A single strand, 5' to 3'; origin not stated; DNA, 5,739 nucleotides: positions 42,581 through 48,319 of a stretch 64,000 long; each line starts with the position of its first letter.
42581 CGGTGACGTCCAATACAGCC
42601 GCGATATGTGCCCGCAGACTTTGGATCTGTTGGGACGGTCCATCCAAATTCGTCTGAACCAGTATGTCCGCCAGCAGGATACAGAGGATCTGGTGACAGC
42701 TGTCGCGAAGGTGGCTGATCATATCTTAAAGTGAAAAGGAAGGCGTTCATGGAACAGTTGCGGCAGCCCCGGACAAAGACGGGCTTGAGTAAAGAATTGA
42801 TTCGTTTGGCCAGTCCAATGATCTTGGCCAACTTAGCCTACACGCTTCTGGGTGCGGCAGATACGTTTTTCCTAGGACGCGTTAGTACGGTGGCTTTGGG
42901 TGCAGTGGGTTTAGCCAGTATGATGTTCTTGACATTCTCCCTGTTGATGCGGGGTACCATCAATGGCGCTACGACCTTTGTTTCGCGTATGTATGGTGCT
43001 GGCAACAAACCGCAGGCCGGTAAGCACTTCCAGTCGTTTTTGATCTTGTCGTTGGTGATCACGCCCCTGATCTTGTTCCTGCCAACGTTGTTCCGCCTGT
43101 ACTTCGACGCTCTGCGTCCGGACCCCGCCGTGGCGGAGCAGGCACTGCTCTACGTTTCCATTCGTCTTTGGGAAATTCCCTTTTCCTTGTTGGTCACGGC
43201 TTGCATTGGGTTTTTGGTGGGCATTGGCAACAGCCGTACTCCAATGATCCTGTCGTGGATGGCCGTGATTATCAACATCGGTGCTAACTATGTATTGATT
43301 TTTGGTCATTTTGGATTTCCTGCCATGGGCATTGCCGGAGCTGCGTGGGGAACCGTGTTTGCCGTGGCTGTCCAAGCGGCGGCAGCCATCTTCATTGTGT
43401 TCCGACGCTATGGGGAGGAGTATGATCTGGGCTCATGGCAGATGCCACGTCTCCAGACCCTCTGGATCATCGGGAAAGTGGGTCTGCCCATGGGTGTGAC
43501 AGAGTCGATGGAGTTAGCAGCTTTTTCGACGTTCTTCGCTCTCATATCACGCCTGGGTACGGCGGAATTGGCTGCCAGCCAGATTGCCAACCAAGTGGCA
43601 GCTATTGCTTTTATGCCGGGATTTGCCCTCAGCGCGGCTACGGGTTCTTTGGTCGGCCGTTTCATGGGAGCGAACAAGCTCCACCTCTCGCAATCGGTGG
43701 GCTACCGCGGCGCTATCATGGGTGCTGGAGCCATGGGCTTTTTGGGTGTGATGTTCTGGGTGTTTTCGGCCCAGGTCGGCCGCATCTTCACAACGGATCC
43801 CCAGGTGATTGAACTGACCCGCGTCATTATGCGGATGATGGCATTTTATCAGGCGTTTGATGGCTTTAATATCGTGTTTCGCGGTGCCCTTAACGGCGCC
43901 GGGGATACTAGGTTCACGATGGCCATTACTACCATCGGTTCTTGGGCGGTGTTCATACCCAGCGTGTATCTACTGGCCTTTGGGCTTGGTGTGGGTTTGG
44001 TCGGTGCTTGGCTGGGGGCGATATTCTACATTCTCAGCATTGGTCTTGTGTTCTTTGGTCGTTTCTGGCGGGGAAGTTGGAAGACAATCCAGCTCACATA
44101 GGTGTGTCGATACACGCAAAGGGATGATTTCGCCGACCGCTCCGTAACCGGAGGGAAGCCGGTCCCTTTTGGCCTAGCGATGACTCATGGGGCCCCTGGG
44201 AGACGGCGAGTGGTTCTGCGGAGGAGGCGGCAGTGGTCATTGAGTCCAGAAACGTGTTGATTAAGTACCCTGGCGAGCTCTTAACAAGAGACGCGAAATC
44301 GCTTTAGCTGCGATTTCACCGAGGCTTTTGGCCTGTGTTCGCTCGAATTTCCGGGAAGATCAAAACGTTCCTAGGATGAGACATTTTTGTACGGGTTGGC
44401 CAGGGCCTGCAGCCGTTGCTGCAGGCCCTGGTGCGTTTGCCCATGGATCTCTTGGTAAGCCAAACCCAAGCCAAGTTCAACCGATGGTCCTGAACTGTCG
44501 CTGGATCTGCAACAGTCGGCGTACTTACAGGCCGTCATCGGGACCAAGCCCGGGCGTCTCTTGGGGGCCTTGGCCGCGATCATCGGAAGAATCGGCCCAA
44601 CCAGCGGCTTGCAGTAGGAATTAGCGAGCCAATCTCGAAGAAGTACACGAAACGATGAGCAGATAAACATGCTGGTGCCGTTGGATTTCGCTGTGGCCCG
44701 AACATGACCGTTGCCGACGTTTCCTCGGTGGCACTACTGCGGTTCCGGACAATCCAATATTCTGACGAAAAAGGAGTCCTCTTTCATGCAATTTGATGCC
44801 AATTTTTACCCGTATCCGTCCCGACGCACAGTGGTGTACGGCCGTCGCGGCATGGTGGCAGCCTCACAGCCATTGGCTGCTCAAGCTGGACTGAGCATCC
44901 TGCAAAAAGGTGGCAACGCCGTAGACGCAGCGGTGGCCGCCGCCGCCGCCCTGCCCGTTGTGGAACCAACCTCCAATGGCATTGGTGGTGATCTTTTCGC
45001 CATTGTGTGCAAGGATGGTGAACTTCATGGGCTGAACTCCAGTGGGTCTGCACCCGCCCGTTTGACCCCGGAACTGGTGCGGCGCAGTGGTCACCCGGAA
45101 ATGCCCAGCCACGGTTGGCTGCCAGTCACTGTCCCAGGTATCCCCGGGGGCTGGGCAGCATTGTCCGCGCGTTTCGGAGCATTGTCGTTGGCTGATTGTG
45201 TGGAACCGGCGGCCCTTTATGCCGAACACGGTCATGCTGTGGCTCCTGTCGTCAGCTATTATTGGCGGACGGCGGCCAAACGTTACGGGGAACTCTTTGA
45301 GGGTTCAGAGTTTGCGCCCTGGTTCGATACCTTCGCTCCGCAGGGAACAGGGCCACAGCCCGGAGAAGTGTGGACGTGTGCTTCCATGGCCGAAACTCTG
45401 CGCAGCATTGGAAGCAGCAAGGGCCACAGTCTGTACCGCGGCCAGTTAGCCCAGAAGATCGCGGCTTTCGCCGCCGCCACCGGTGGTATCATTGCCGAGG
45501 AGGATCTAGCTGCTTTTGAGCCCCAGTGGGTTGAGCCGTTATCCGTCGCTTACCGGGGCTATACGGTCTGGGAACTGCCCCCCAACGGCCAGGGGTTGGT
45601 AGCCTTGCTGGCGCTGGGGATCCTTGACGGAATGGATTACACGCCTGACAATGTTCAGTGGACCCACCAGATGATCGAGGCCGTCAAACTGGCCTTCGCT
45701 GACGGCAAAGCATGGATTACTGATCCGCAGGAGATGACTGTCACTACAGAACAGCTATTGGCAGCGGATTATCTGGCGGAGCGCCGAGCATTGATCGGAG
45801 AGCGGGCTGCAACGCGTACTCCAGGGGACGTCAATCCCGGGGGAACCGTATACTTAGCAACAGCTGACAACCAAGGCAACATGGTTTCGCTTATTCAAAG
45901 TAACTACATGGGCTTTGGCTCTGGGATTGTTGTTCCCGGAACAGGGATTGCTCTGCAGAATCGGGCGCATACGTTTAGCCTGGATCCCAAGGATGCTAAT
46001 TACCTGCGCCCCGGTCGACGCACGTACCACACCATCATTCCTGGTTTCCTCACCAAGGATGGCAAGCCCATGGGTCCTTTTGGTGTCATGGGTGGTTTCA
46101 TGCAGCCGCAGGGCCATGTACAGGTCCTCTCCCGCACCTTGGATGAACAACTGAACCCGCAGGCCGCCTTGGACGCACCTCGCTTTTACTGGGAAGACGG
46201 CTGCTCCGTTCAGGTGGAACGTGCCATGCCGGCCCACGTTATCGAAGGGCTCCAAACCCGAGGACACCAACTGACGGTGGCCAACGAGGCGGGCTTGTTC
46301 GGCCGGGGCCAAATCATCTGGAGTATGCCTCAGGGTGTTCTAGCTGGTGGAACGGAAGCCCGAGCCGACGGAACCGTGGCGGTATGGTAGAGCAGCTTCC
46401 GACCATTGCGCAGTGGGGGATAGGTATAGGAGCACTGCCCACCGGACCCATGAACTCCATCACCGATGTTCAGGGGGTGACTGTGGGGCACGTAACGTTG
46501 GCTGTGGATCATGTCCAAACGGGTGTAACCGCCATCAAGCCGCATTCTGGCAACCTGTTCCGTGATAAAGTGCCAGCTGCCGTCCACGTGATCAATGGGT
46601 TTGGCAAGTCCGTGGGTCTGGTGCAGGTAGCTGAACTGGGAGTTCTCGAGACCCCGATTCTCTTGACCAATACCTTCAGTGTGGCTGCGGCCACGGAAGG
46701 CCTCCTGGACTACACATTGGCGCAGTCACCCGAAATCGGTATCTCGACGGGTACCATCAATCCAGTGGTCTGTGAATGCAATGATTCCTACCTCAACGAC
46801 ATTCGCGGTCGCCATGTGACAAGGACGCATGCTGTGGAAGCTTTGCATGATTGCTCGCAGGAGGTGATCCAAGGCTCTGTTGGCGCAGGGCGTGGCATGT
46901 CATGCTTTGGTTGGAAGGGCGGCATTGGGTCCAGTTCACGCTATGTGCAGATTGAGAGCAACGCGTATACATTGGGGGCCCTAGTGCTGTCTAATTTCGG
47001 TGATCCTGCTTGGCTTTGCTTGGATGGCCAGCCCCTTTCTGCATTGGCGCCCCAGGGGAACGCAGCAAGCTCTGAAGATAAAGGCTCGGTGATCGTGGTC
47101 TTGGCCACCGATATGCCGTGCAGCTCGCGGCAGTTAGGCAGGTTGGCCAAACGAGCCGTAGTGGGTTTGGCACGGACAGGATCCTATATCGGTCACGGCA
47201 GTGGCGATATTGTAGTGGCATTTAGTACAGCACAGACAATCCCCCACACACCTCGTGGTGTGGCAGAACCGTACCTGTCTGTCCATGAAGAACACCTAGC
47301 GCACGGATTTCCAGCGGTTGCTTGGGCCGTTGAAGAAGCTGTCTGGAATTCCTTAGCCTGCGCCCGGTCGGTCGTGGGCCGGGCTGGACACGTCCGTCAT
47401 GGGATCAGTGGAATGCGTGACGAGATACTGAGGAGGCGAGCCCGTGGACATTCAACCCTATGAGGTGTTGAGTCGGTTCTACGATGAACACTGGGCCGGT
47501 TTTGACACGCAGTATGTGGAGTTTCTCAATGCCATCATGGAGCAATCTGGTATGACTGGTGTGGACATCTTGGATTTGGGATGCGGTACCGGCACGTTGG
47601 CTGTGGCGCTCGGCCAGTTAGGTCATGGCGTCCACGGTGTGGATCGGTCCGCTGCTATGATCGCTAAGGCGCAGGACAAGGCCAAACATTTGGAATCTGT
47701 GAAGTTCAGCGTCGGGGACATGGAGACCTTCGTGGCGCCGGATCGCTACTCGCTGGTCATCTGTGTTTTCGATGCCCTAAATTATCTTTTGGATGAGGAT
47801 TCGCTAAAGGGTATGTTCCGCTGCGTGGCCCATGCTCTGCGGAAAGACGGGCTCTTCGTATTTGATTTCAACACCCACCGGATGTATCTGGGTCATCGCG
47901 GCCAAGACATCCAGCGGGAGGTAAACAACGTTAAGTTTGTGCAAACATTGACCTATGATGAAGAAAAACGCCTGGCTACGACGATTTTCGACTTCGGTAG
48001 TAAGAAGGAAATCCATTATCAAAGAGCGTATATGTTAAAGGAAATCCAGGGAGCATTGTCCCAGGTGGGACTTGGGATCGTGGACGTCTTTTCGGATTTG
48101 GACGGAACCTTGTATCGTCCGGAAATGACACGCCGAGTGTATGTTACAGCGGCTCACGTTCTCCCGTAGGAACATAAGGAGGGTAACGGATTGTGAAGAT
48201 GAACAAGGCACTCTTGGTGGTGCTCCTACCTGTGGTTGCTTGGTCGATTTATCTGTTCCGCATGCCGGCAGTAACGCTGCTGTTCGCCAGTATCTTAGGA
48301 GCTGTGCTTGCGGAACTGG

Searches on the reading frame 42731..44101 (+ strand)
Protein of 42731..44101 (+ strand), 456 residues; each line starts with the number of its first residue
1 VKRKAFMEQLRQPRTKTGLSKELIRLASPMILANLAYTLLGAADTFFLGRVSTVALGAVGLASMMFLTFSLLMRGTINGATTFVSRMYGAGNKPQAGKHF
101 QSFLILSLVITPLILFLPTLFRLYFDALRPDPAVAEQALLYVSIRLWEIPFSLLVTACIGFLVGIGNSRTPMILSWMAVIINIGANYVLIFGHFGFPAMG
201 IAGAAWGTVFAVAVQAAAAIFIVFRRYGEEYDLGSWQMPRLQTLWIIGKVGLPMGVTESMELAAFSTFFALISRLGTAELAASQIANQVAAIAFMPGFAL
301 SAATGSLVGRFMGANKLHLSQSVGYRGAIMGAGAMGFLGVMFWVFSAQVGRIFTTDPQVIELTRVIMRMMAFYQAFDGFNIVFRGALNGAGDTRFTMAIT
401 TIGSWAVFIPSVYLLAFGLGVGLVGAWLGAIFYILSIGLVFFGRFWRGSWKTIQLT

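Call 15: search_protein_families(library=pfam, proteins=[window:42731-44101:+])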
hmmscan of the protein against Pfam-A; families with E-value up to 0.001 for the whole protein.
window:42731-44101:+ (456 aa): 1 family
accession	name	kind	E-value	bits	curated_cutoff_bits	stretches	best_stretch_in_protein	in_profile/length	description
PF01554.23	MatE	-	6.8e-54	182.3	24.9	2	253-413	1-160/161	MatE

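Call 71: find_encoding_contigs(protein=window:42731-44101:+, flank=3000, max_places=10)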
Protein window:42731-44101:+ (456 aa): no gene with exactly this product is on record in the collection.

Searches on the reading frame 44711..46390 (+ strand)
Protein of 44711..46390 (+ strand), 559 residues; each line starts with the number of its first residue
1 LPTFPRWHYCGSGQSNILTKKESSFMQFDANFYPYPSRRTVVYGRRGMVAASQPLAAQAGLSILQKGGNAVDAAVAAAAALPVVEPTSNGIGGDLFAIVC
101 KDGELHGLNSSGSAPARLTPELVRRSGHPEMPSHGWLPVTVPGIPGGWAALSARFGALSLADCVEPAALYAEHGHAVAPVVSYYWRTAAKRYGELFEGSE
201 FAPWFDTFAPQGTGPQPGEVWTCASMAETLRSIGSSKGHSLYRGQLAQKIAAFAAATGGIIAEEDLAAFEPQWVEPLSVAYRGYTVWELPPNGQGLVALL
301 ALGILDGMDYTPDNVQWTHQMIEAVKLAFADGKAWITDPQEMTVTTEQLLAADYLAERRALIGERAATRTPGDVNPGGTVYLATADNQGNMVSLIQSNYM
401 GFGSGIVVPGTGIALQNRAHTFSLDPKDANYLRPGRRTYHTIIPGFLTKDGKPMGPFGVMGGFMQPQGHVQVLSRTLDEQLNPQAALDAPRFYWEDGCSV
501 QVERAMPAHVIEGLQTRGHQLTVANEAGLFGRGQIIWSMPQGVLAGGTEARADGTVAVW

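Call 15: search_protein_families(library=pfam, proteins=[window:44711-46390:+])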
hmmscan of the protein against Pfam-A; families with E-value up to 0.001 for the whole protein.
window:44711-46390:+ (559 aa): 1 family
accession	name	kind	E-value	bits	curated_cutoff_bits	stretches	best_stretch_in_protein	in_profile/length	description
PF01019.26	G_glu_transpept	-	1.4e-146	489.7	27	1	62-554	2-512/512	Gamma-glutamyltranspeptidase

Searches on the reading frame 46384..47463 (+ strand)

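Call 77: search_protein_families(library=pfam, max_evalue=0.000001, proteins=[window:46384-47463:+])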
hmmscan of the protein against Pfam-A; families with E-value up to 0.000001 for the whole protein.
window:46384-47463:+ (359 aa): 1 family
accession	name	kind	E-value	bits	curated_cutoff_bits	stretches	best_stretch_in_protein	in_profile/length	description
PF03576.19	Peptidase_S58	-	1.2e-114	383.4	23.9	1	24-337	1-306/307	Peptidase family S58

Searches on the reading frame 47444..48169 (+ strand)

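Call 78: search_protein_families(library=pfam, max_evalue=0.000001, proteins=[window:47444-48169:+])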
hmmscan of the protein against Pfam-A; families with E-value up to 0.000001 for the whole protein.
window:47444-48169:+ (241 aa): 7 families
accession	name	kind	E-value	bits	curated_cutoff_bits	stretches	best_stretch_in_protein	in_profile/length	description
PF13649.12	Methyltransf_25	-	7.7e-19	68.6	27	1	42-136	1-97/97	Methyltransferase domain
PF13847.12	Methyltransf_31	-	1.4e-13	51.2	27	1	39-154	4-120/145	Methyltransferase domain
PF08241.18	Methyltransf_11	-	2.5e-13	50.9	21.2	1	43-140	1-95/95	Methyltransferase domain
PF08242.18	Methyltransf_12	-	3.8e-11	44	30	1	43-138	1-98/98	Methyltransferase domain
PF05401.17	NodS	-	3.2e-10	40.6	24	1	31-141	34-145/201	Nodulation protein S (NodS)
PF13489.12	Methyltransf_23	-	3.8e-10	40.2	27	1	39-160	23-136/164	Methyltransferase domain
PF05175.20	MTS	-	3.9e-07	30.3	23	1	32-148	27-146/170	Methyltransferase small domain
